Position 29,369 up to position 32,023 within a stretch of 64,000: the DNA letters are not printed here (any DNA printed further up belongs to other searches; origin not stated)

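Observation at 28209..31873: Class-I aminotransferase translationally coupled (GTGA) to a divergent, extended transketolase-family TPP enzyme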

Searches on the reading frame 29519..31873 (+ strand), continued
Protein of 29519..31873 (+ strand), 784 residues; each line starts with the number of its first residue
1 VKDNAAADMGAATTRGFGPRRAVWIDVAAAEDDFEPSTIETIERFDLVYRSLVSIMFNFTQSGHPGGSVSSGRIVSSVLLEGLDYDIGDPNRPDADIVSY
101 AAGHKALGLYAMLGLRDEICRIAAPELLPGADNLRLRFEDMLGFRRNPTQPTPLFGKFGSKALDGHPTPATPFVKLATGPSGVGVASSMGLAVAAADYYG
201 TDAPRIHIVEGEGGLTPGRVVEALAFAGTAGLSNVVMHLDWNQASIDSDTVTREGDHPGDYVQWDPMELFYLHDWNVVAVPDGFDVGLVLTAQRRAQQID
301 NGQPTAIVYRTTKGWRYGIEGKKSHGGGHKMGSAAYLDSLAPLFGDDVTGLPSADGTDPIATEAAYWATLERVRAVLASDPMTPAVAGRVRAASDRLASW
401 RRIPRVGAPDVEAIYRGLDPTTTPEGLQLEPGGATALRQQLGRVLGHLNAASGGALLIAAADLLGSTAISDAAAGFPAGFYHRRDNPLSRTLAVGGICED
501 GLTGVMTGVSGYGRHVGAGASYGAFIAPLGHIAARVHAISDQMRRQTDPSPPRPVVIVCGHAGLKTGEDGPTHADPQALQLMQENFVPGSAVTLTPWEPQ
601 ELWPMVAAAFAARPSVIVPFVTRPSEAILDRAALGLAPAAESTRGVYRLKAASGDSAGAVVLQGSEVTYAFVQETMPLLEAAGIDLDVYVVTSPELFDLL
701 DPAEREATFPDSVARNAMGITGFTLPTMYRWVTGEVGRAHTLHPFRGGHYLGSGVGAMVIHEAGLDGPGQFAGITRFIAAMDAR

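Call 18: find_related_loci(query=window:29519-31873:+, collection=genome_contigs, flank=8000)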
Query window:29519-31873:+ (784 aa) in genome_contigs; peptide patterns used: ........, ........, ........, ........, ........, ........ (x = any residue, [..] = any of these).
216 stretches matched a pattern; 139 encode a relative of the query (tblastn E <= 1e-3); the best 80 are kept; 80 distinct loci.
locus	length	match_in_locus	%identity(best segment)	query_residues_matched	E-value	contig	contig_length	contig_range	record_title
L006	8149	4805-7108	82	13-780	0e+0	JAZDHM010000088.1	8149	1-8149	MAG: Actinomycetota bacterium isolate MEGAHIT-group-0.332 k141_15041095, whole genome shotgun sequence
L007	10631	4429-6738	74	6-778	0e+0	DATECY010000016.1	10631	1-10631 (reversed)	MAG TPA_asm: Acidimicrobiia bacterium isolate SMAG_U8284 k141_2178339, whole genome shotgun sequence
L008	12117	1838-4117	74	17-778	0e+0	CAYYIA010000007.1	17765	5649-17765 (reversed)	MAG TPA_asm: uncultured Acidimicrobiia bacterium isolate SRP173033_co3_75 genome assembly, contig: NODE_3863_length_1776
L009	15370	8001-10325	73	4-778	0e+0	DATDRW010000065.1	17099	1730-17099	MAG TPA_asm: Acidimicrobiia bacterium isolate SMAG_U7987 k141_1723750, whole genome shotgun sequence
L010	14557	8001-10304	72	12-780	0e+0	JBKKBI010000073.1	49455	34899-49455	MAG: Acidimicrobiia bacterium isolate swi_bin.353 S1Ck127_3025141_flag_0_multi_56.0000_len_49455, whole genome shotgun s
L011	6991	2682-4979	72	13-780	0e+0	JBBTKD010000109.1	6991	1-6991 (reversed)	MAG: Actinomycetota bacterium isolate H52-bin068_1 H52_bin068_1_000000000109, whole genome shotgun sequence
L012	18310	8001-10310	68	11-781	0e+0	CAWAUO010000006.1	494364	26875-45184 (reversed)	MAG: uncultured Actinomycetota bacterium isolate MFD03804.bin.3.97 genome assembly, contig: contig_28672, whole genome s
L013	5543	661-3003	67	1-781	0e+0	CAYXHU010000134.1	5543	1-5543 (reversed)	MAG TPA_asm: uncultured Acidimicrobiia bacterium isolate binchicken_co334_108 genome assembly, contig: NODE_29510_length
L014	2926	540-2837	67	15-781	0e+0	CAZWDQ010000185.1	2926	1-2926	MAG TPA_asm: uncultured Acidimicrobiaceae bacterium isolate SRP155585_co2_192 genome assembly, contig: NODE_44798_length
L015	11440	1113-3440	66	9-781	0e+0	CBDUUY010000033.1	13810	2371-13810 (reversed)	MAG TPA_asm: uncultured bacterium isolate SRR22302361_binner23_Refined_96 genome assembly, contig: ERZ25748748.2302, who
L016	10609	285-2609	68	9-780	0e+0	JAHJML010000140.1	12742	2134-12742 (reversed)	MAG: Actinomycetota bacterium isolate Old_saline.mb.35 Old_saline.mb.35_k141_771492, whole genome shotgun sequence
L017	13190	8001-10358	64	10-781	0e+0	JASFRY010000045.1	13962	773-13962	MAG: Gemmatimonadota bacterium isolate D1103M02metaG_sub_Bin_396 D1103M02metaG_FD_scaffold_1186_c1, whole genome shotgun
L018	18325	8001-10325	64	14-784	0e+0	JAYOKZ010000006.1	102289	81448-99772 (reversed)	MAG: Gemmatimonadales bacterium isolate 139572_S173_concoct_bins.tsv.212 NODE_127_length_102289_cov_5.967457, whole geno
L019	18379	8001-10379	64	3-781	0e+0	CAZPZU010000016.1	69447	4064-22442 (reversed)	MAG TPA_asm: uncultured Gemmatimonadaceae bacterium isolate SRP214966_co3_109 genome assembly, contig: NODE_200_length_6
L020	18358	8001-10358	63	10-781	0e+0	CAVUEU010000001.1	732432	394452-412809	MAG: uncultured Gemmatimonadales bacterium isolate MFD04944.bin.2.59 genome assembly, contig: contig_10218, whole genome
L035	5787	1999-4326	66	10-784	0e+0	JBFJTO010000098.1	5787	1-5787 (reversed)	MAG: Acidimicrobiia bacterium isolate Mix_sand19.2022.05.D.20 k141_1703597_length_5787_cov_9.2988, whole genome shotgun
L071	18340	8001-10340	58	20-778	0e+0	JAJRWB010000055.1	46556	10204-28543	MAG: Candidatus Eisenbacteria bacterium isolate Dive96_bin2.117 k141_3239029, whole genome shotgun sequence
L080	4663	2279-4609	57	17-778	0e+0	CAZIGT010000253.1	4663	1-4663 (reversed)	MAG TPA_asm: uncultured Thermoleophilia bacterium isolate SRP167436_co1_25 genome assembly, contig: NODE_30605_length_46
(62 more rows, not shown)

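Call 34: predict_structure(alignment_id=A1)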
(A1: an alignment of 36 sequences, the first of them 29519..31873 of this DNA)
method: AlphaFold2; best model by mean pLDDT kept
length: 784 residues; sequences in the alignment: 36
mean_pLDDT: 81.8   pTM: 0.85
mean pLDDT of the five models: 81.8, 81.1, 81.1, 78.1, 77.4
residues with pLDDT >= 90: 362; 70-90: 260; 50-70: 97; < 50: 65
segments of 3 or more residues with pLDDT < 50: 1-17, 168-172, 246-262, 463-466, 523-529, 564-574
pLDDT, mean of each block of 10 residues (from residue 1): 30 43 92 88 95 91 82 88 90 87 72 94 95 88 77 85 60 51 81 94 90 61 88 93 54 45 73 93 92 94 94 74 76 89 92 88 94 97 97 94 92 90 92 87 90 88 51 71 92 69 82 84 48 66 70 79 45 56 73 89 94 80 76 95 96 94 91 96 97 92 95 96 88 95 77 60 87 97 85
secondary structure, 60 per line:
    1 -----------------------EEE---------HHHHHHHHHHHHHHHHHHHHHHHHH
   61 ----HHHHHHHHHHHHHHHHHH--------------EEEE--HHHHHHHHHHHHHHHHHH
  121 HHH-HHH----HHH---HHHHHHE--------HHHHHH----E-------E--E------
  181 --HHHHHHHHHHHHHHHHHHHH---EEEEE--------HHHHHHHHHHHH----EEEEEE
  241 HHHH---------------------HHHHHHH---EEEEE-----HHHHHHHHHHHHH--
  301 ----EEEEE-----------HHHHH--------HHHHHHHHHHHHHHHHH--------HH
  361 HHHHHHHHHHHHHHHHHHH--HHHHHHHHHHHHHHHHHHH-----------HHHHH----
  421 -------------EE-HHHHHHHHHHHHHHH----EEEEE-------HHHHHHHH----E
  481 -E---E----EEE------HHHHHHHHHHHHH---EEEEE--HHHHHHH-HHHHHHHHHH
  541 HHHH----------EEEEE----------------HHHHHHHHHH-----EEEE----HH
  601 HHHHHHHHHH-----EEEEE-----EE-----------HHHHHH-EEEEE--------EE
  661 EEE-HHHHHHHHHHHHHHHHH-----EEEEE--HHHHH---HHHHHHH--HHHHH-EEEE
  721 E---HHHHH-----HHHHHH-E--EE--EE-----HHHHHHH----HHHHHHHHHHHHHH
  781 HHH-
elements in order (helices of 4 or more, strands of 3 or more residues): E24-26 H36-60 H65-82 E97-100 H103-123 H138-143 H153-158 H183-202 E206-210 H219-230 E235-240 H241-244 H266-272 E276-280 H286-298 E305-309 H321-325 H334-350 H359-379 H382-400 H412-416 H437-451 E456-460 H468-475 E491-493 H500-512 E516-520 H523-529 H531-544 E555-559 H576-585 E591-594 H599-610 E616-620 H639-644 E646-650 E659-663 H665-681 E687-691 H694-698 H702-708 H711-715 E717-721 H725-729 H735-740 H756-762 H767-783

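Call 36: fold_search(model_id=the predicted structure, library=pdb)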
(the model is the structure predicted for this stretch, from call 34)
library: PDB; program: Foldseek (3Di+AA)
matches with E <= 10: 445; with E <= 0.001: 184
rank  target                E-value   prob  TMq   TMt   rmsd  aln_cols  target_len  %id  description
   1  3m49_A                1.9e-28  1.00  0.66  0.77   7.1       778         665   21  Crystal Structure of Transketolase Complexed with Thiamine Diphosphate from Bacillus anthracis (released 2010-04-07)
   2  8r3p_C                4.7e-28  1.00  0.67  0.78   7.5       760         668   20  Transketolase from Enterococcus faecium in complex with thiamin pyrophosphate (released 2024-05-22)
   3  3m49_B                7.1e-28  1.00  0.66  0.76   7.7       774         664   21  Crystal Structure of Transketolase Complexed with Thiamine Diphosphate from Bacillus anthracis (released 2010-04-07)
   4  8r3p_A                7.8e-28  1.00  0.66  0.76   7.7       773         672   20  Transketolase from Enterococcus faecium in complex with thiamin pyrophosphate (released 2024-05-22)
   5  8r3p_B                1.0e-27  1.00  0.65  0.76   8.0       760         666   20  Transketolase from Enterococcus faecium in complex with thiamin pyrophosphate (released 2024-05-22)
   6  8r3r_C                6.5e-27  1.00  0.66  0.77   5.8       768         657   20  Transketolase from Streptococcus pneumoniae in complex with thiamin pyrophosphate (released 2024-05-22)
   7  8r3r_A                6.8e-27  1.00  0.68  0.80   5.4       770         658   21  Transketolase from Streptococcus pneumoniae in complex with thiamin pyrophosphate (released 2024-05-22)
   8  8r3o_C                8.3e-27  1.00  0.66  0.77   7.1       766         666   21  Transketolase from Haemophilus influenzae in complex with thiamin pyrophosphate (released 2024-05-22)
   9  1r9j_A                8.7e-27  1.00  0.66  0.77   7.2       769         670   20  Transketolase from Leishmania mexicana (released 2004-11-09)
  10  3hyl_A                1.1e-26  1.00  0.66  0.77   7.5       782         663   20  Crystal Structure of Transketolase from Bacillus anthracis (released 2009-06-30)
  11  8cip_A                1.4e-26  1.00  0.66  0.76   6.9       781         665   20  Crystal structure of transketolase from Geobacillus stearothermophilus (released 2023-03-01)
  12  1r9j_B                2.4e-26  1.00  0.65  0.76   7.4       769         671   20  Transketolase from Leishmania mexicana (released 2004-11-09)
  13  7wrr_A                2.6e-26  1.00  0.65  0.77   7.1       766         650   21  X-ray structure of Thermus thermophilus HB8 transketorase in complex with TPP and MES (released 2022-12-07)
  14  3rim_A                2.9e-26  1.00  0.65  0.73   6.4       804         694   22  Crystal structure of mycobacterium tuberculosis Transketolase (Rv1449c) (released 2012-02-29)
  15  8r3o_A                3.1e-26  1.00  0.66  0.77   7.0       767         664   21  Transketolase from Haemophilus influenzae in complex with thiamin pyrophosphate (released 2024-05-22)
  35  5i5e                  2.2e-24  1.00  0.65  0.75   7.5       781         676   19  Crystal Structure of Transketolase mutants-H66/261C complex with xylulose-5-phoaphate from Pichia Stipitis (released 2017-02-15)
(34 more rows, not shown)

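Call 37: search_protein_representatives(protein=window:29519-31873:+)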
Query: 784 residues. Proteins with E-value up to 0.001 (for the whole library): 1951; up to 1e-10: 568; up to 1e-30: 183. The best 150 are listed.
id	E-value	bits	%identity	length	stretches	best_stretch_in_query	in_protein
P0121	6.6e-244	828.2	50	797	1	29-783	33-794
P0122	2.8e-226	769.9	50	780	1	44-777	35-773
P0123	2.9e-207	707.0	47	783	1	44-782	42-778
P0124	6.5e-189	646.3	55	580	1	18-567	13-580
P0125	5.2e-175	600.3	43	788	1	42-780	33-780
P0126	1.2e-170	585.9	54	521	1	160-672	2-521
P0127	2.1e-169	581.8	58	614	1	14-483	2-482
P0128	4.5e-163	560.8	43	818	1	41-772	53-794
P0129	3.5e-162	557.9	51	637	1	56-652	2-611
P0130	2.4e-160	551.8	45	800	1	36-768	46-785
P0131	5.9e-157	540.6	39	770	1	37-778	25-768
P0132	1.6e-150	519.4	57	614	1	231-653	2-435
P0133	4.1e-148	511.4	54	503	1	320-780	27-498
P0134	3.1e-141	488.6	66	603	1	16-344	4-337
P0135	9.8e-137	473.7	62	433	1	48-399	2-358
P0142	2.8e-110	386.3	36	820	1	39-753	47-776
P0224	4.4e-47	177.3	32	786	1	52-779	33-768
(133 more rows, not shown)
